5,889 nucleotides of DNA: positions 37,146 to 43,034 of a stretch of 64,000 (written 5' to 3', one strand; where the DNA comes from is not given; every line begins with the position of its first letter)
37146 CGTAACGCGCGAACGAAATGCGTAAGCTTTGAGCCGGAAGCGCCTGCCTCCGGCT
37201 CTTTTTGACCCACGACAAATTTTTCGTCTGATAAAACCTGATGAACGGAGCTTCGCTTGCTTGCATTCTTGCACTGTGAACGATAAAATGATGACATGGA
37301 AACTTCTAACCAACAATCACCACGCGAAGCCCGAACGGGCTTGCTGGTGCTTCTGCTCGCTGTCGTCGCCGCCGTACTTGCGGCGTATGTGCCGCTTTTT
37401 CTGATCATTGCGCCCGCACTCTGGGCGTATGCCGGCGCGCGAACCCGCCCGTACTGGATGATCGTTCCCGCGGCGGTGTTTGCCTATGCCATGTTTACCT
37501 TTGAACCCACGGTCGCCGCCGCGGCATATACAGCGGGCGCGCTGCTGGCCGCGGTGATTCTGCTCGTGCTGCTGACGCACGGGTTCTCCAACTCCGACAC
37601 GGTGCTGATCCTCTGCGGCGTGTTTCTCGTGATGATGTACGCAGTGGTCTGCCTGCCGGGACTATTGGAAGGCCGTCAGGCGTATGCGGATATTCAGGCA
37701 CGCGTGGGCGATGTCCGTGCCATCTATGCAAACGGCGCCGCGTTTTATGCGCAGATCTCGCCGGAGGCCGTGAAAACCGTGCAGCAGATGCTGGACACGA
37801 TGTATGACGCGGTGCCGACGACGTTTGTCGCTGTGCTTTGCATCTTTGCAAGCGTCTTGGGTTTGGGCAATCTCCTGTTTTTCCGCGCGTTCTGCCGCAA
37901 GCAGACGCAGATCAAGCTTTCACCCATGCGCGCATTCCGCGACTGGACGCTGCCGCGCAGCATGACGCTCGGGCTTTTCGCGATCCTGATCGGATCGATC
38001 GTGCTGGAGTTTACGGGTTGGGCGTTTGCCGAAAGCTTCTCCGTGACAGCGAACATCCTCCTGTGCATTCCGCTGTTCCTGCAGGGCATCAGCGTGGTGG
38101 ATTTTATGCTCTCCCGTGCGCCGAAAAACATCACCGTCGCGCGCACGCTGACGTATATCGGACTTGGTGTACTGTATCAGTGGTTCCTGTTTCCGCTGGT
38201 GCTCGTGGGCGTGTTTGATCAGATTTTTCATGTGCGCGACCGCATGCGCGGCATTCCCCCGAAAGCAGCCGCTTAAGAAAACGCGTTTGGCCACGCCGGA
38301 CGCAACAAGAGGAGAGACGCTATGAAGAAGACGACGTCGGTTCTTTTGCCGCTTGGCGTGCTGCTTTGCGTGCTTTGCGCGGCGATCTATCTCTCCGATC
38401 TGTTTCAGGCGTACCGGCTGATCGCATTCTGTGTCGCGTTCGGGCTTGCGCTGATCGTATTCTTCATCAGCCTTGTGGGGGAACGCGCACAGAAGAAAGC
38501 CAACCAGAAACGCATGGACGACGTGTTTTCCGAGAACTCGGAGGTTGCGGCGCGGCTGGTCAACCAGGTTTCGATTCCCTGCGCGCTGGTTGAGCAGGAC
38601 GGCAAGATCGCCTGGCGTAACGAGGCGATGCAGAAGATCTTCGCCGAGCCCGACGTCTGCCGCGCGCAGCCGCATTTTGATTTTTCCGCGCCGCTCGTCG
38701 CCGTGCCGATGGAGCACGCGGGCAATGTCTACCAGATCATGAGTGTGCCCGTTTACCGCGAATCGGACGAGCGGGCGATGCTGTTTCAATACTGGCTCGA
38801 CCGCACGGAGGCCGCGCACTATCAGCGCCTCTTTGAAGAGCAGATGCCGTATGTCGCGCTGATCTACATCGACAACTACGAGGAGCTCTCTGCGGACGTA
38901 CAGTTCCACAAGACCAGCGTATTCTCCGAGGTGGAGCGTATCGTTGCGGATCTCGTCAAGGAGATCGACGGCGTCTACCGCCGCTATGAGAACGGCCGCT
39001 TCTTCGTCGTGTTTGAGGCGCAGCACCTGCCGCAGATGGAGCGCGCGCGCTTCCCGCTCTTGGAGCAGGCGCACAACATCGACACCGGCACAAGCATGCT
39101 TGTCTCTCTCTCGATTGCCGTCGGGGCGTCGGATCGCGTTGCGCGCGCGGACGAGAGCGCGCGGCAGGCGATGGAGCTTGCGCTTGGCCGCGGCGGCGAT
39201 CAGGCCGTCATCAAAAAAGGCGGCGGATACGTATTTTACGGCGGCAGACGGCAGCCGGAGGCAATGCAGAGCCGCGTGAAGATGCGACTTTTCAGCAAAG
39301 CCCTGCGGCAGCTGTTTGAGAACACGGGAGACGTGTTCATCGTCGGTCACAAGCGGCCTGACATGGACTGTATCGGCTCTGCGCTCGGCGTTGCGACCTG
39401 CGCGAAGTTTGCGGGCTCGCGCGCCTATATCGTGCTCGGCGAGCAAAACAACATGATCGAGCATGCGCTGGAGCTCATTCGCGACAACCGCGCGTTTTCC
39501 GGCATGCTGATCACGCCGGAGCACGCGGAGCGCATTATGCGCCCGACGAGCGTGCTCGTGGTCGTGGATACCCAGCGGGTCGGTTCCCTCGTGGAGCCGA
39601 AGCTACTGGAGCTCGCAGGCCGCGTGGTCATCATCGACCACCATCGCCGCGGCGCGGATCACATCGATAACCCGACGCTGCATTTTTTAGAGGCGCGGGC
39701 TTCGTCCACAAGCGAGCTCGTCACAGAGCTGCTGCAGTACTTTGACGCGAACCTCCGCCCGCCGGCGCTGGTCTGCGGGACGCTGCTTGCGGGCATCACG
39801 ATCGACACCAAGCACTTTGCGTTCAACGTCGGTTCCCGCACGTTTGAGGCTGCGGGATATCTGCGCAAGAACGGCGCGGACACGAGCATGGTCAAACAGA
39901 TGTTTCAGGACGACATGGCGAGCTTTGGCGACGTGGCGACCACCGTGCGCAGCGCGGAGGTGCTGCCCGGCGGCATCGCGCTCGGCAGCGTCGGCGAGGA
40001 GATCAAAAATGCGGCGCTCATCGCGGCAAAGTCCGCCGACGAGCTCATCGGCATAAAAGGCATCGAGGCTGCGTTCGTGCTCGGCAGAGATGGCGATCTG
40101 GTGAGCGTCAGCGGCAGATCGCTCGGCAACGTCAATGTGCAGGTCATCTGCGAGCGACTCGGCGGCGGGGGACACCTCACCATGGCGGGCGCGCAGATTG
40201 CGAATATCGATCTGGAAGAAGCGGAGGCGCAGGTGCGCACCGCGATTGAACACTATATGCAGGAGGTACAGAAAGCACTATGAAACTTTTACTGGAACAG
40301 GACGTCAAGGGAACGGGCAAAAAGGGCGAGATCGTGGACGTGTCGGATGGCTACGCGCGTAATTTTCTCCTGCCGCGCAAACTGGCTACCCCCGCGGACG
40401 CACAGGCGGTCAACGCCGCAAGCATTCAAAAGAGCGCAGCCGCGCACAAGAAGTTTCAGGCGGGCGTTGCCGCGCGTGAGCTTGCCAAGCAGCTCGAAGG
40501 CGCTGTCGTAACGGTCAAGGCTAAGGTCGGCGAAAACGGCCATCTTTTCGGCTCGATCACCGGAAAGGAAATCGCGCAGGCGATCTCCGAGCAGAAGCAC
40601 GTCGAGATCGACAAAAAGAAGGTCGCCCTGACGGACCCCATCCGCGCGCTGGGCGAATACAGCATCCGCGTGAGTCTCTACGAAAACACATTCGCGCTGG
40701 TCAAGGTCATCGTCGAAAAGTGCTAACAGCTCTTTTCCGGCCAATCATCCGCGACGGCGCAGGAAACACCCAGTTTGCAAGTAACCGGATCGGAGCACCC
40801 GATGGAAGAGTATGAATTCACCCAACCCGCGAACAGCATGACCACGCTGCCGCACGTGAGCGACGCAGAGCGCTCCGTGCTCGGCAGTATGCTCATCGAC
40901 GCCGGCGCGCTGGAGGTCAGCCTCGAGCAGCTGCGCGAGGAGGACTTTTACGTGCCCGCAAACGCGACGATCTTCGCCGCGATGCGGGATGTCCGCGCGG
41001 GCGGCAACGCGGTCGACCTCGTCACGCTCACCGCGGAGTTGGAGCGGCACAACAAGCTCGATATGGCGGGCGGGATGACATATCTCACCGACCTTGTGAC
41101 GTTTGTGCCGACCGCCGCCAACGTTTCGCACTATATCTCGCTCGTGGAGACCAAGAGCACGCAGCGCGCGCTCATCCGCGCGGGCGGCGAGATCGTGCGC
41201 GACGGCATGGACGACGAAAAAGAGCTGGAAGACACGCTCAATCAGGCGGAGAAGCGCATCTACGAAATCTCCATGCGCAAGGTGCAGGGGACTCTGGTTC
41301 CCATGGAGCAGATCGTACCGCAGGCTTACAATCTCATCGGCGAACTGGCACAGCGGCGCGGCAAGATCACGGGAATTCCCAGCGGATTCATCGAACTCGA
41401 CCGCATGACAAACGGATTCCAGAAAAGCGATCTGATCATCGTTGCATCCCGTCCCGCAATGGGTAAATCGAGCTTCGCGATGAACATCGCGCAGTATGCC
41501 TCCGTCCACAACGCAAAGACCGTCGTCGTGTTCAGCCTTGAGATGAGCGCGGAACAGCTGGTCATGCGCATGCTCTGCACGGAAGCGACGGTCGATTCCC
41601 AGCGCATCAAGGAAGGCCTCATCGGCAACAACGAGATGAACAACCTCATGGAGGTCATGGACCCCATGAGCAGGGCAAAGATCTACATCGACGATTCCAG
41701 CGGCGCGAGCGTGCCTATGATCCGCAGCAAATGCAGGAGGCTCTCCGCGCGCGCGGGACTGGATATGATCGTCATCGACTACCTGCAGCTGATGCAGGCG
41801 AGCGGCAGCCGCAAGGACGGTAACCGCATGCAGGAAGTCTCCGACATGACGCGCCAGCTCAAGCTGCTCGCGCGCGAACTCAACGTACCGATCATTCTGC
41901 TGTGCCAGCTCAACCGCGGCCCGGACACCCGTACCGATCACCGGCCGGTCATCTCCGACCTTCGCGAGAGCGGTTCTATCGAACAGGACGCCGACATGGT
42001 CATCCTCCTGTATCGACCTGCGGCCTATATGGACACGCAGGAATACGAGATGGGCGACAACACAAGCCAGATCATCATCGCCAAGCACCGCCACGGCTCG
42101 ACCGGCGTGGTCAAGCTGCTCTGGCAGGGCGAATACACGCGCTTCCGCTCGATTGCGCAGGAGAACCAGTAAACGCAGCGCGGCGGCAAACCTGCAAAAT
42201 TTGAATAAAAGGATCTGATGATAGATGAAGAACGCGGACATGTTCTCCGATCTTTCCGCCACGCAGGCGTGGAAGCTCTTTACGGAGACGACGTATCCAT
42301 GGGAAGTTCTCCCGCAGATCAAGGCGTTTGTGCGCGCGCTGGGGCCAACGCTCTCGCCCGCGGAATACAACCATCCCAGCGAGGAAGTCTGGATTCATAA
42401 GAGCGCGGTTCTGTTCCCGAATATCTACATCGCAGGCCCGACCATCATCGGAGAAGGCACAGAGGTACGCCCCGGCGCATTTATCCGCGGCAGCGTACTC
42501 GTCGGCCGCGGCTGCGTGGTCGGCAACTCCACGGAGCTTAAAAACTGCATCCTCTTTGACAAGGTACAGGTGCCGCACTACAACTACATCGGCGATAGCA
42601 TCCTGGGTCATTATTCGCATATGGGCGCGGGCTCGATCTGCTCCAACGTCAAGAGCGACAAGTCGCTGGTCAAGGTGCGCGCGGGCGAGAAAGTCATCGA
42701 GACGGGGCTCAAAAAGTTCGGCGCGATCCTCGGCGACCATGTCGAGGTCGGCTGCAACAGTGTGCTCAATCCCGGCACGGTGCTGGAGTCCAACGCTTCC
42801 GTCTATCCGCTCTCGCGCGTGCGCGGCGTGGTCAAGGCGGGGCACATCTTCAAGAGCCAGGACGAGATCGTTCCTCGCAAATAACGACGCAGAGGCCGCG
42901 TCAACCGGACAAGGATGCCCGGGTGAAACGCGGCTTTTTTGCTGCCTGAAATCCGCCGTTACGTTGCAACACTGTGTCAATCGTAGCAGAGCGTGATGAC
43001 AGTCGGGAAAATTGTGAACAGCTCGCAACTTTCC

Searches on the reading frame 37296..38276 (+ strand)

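Call 34: search_protein_families(library=pfam, proteins=[window:37296-38276:+], max_evalue=0.001)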
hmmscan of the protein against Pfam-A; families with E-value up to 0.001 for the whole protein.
window:37296-38276:+ (326 aa): 1 family
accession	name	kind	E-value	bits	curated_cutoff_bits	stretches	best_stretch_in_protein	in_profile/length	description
PF09991.14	DUF2232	-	6.1e-21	75.3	27.8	1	21-308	2-289/290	Predicted membrane protein (DUF2232)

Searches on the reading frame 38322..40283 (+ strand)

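Call 34: search_protein_families(library=pfam, proteins=[window:38322-40283:+], max_evalue=0.001)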
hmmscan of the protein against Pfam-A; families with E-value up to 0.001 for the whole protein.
window:38322-40283:+ (653 aa): 3 families
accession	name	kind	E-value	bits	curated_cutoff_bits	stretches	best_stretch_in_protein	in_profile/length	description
PF24898.2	GGDEF_GdpP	-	5.4e-23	82.1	30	1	181-299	1-120/126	Cyclic-di-AMP phosphodiesterase GdpP-like, GGDEF domain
PF01368.27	DHH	-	3.8e-21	76.1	28.1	1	338-492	2-125/125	DHH family, N-terminal domain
PF02272.25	DHHA1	-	6.7e-11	43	25.9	1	567-647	17-101/102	DHHA1 domain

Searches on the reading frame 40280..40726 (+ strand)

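Call 34: search_protein_families(library=pfam, proteins=[window:40280-40726:+], max_evalue=0.001)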
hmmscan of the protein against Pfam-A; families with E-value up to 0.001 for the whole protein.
window:40280-40726:+ (148 aa): 2 families
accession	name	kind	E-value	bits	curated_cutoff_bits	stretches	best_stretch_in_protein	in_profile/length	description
PF03948.19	Ribosomal_L9_C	-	3.6e-26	91.9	23.2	1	64-146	2-85/86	Ribosomal protein L9, C-terminal domain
PF01281.25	Ribosomal_L9_N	-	2.4e-22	78.6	20.7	1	1-45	1-45/47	Ribosomal protein L9, N-terminal domain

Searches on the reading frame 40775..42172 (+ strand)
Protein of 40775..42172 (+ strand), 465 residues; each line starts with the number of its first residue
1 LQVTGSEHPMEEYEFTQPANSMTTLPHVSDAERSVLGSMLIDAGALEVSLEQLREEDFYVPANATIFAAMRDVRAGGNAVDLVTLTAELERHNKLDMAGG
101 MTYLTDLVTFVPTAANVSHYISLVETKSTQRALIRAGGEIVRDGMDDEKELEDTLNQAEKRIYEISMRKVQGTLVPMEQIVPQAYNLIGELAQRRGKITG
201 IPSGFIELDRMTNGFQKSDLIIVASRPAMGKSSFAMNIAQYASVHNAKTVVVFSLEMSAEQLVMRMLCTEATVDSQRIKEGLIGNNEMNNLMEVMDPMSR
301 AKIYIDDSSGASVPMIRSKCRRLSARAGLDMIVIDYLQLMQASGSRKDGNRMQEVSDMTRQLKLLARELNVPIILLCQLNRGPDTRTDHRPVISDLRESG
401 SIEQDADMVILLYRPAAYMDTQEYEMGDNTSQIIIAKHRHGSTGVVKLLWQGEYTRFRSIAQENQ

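Call 34: search_protein_families(library=pfam, proteins=[window:40775-42172:+], max_evalue=0.001)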
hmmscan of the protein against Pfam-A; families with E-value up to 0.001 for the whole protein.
window:40775-42172:+ (465 aa): 3 families
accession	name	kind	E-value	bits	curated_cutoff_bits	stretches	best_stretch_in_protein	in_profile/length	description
PF03796.21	DnaB_C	-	1.3e-104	349.5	27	1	200-458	1-254/255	DnaB-like helicase C terminal domain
PF00772.26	DnaB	-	1.7e-29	102.3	23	1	25-125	2-102/103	DnaB-like helicase N terminal domain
PF13481.12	AAA_25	-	1.7e-09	38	27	1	216-380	31-191/195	AAA domain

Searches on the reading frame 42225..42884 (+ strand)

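Call 34: search_protein_families(library=pfam, proteins=[window:42225-42884:+], max_evalue=0.001)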
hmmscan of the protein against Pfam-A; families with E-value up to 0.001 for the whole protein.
window:42225-42884:+ (219 aa): 3 families
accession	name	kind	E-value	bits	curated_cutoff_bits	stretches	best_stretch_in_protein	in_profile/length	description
PF00132.30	Hexapep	-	3.8e-16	58.5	27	1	55-89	2-36/36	Bacterial transferase hexapeptide (six repeats)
PF25084.1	LbH_EIF2B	-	1.4e-14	54.4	54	1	55-138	4-86/105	EIF2B subunit epsilon LbH domain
PF24894.1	Hexapep_GlmU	-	6e-05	23.5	23.3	1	90-153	18-79/104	GlmU-like, C-terminal hexapeptide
